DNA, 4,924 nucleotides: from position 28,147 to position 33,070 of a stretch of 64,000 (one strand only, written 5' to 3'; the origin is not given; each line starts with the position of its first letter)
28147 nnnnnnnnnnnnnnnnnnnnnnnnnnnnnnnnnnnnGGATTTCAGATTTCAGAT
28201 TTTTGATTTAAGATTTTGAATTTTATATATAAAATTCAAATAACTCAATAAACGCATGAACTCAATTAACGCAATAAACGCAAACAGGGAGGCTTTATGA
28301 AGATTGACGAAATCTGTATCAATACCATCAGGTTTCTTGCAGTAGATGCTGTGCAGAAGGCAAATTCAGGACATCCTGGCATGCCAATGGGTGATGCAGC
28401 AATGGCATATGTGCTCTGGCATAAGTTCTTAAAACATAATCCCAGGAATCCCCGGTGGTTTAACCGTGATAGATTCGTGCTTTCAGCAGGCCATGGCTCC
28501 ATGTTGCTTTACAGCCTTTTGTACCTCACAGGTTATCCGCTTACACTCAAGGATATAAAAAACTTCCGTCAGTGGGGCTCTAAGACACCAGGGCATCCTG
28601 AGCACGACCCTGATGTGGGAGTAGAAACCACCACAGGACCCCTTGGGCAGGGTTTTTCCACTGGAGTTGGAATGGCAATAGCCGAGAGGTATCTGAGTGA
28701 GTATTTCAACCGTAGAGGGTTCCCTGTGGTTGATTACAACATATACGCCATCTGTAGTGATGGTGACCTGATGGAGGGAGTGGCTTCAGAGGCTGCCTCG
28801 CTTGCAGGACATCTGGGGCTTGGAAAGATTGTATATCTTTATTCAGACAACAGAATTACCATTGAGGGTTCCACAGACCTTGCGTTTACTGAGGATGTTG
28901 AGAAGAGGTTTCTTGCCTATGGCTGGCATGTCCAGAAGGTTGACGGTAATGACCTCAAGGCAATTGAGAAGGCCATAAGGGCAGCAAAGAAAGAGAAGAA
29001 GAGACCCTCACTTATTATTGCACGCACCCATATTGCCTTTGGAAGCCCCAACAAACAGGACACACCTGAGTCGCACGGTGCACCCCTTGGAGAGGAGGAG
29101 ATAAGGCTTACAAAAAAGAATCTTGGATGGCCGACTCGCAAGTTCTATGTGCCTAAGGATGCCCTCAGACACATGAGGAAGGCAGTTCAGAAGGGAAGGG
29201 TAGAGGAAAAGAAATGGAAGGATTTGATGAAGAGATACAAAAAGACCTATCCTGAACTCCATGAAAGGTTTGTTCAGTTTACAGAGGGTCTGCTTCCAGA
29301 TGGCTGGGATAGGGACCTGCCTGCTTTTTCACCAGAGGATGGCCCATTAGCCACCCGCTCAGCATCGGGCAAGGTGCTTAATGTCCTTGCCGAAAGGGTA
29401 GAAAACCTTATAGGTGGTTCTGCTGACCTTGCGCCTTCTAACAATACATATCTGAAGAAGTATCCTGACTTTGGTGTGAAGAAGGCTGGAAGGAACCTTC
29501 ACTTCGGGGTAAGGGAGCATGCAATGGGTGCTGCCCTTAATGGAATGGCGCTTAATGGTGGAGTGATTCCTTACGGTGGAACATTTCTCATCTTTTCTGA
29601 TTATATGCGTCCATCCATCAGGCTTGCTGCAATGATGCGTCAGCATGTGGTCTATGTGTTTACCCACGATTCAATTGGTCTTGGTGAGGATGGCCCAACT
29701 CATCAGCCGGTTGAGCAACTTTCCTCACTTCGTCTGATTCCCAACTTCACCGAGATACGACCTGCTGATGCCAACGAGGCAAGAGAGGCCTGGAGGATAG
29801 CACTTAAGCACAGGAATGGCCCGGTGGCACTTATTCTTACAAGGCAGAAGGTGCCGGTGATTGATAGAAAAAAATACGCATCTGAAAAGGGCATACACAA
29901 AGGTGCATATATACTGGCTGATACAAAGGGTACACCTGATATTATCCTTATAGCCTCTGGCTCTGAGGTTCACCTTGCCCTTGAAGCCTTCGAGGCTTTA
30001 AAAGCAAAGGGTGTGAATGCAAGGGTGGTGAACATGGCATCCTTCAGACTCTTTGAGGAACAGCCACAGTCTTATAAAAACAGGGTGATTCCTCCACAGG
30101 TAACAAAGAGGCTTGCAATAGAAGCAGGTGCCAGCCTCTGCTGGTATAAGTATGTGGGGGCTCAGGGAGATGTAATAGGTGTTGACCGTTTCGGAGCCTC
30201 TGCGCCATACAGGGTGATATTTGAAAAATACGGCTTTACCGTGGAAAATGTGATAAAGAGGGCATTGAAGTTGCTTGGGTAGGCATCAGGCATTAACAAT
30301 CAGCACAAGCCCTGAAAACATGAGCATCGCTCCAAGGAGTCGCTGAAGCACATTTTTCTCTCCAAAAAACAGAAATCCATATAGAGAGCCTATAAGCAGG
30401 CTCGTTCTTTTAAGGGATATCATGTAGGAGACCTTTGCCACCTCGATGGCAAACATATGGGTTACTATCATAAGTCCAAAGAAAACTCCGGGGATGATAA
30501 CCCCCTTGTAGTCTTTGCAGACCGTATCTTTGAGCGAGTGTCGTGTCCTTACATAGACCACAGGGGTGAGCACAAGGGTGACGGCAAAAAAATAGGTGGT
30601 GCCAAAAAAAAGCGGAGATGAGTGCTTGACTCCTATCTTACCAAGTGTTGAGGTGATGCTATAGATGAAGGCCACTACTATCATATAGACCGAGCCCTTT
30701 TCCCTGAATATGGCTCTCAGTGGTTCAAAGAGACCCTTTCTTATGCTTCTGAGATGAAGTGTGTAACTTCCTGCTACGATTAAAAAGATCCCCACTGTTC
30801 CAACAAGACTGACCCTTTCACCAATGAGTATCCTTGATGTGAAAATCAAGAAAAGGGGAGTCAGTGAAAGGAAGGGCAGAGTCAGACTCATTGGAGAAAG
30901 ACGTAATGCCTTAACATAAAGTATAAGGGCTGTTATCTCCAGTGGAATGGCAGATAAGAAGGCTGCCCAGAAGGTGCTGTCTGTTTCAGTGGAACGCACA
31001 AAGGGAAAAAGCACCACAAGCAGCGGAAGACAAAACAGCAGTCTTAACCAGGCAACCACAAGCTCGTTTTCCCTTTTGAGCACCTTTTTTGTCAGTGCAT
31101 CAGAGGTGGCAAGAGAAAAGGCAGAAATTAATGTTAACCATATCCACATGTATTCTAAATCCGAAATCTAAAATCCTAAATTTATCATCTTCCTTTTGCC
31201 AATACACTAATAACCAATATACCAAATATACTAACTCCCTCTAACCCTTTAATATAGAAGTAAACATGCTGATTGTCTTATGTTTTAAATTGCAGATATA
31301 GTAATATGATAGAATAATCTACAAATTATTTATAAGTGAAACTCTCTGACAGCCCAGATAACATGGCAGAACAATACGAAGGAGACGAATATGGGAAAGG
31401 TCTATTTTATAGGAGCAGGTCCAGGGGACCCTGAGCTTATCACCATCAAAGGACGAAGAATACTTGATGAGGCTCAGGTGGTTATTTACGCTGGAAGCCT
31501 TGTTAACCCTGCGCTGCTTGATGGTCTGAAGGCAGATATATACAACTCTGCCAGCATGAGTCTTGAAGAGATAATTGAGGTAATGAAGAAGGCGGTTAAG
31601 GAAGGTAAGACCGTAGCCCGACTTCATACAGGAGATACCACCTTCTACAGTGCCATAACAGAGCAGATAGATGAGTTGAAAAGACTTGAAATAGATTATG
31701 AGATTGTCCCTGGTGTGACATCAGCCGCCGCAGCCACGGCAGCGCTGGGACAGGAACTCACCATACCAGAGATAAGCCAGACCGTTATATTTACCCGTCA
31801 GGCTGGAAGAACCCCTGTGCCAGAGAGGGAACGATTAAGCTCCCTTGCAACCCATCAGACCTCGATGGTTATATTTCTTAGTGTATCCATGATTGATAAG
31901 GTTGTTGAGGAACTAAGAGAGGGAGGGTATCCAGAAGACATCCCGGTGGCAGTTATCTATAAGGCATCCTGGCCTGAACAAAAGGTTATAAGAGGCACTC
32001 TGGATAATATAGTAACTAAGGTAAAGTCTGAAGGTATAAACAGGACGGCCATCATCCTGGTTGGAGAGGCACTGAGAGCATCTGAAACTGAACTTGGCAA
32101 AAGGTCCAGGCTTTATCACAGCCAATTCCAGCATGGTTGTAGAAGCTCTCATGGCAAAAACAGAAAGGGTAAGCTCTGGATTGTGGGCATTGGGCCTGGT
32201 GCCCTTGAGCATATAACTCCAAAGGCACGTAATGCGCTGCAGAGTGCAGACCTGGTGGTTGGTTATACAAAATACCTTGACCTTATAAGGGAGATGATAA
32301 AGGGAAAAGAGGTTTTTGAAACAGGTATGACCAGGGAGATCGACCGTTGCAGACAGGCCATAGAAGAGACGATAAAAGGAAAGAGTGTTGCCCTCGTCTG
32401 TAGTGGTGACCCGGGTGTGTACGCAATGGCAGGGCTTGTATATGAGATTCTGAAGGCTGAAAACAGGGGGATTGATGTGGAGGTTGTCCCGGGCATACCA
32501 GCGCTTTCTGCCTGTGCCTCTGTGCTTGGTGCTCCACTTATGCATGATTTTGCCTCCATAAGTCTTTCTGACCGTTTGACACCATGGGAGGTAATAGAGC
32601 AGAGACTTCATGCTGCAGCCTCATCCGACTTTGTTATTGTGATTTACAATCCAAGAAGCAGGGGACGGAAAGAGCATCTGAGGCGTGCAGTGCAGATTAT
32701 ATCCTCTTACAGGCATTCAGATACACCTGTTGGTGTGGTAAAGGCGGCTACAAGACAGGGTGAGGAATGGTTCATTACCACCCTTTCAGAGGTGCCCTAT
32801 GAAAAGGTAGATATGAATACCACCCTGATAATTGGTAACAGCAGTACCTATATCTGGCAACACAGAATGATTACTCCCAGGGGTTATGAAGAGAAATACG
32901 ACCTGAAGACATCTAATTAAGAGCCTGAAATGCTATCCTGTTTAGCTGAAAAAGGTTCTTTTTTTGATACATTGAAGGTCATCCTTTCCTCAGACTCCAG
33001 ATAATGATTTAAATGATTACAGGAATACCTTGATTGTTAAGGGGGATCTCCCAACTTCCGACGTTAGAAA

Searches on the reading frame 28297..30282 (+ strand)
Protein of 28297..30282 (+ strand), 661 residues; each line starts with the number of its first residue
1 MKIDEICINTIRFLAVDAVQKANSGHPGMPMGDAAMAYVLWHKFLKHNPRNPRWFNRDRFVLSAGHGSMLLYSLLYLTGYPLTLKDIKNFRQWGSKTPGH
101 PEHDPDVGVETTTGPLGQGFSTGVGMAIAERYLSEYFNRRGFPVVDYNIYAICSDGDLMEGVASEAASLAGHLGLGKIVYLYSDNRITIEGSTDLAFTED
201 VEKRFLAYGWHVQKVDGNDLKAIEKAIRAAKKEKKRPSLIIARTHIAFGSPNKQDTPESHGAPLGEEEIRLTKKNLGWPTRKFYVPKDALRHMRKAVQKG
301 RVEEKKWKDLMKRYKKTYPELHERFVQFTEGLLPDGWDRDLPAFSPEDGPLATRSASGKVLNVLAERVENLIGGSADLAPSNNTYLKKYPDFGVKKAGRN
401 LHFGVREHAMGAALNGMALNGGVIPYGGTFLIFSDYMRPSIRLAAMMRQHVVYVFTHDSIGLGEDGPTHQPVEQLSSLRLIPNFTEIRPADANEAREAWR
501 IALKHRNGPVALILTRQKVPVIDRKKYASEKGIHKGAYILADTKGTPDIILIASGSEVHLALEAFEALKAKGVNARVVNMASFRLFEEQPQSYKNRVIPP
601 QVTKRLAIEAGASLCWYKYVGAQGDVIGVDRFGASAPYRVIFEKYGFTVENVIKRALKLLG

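Call 31: search_protein_families(library=pfam, proteins=[window:28297-30282:+], max_evalue=0.00001)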
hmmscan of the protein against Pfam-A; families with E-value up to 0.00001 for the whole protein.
window:28297-30282:+ (661 aa): 4 families
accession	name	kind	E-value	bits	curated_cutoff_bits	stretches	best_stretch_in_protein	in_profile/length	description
PF00456.26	Transketolase_N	-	5e-141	469.9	22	1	4-334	2-334/334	Transketolase, thiamine diphosphate binding domain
PF02779.29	Transket_pyr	-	9.2e-54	182.1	27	1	351-520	3-173/174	Transketolase, pyrimidine binding domain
PF22613.1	Transketolase_C_1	-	9e-41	139.1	27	1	536-648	1-113/113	Transketolase-like TK C-terminal domain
PF02780.25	Transketolase_C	-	6.6e-15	55.6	25.9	1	546-652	9-124/124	Transketolase, C-terminal domain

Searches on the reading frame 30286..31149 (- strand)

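Call 34: search_protein_families(library=pfam, proteins=[window:30286-31149:-], max_evalue=0.0001)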
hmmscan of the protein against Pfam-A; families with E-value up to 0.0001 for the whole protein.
window:30286-31149:- (287 aa): 2 families
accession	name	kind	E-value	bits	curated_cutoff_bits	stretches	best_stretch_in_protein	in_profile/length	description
PF00892.27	EamA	-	2e-25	90.1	28.2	2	2-130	3-132/135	EamA-like transporter family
PF06800.18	Sugar_transport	-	1.7e-05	24.8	26.3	1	45-286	40-272/280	Sugar transport protein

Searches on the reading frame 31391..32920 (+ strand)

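Call 34: search_protein_families(library=pfam, proteins=[window:31391-32920:+], max_evalue=0.0001)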
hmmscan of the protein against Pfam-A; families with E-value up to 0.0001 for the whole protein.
window:31391-32920:+ (509 aa): 2 families
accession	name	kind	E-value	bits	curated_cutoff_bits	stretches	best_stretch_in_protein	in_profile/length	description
PF00590.25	TP_methylase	-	2.1e-102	342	27.8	2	3-207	1-211/212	Tetrapyrrole (Corrin/Porphyrin) Methylases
PF04055.27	Radical_SAM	-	7.1e-05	23.5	29.5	0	52-101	24-78/166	Radical SAM superfamily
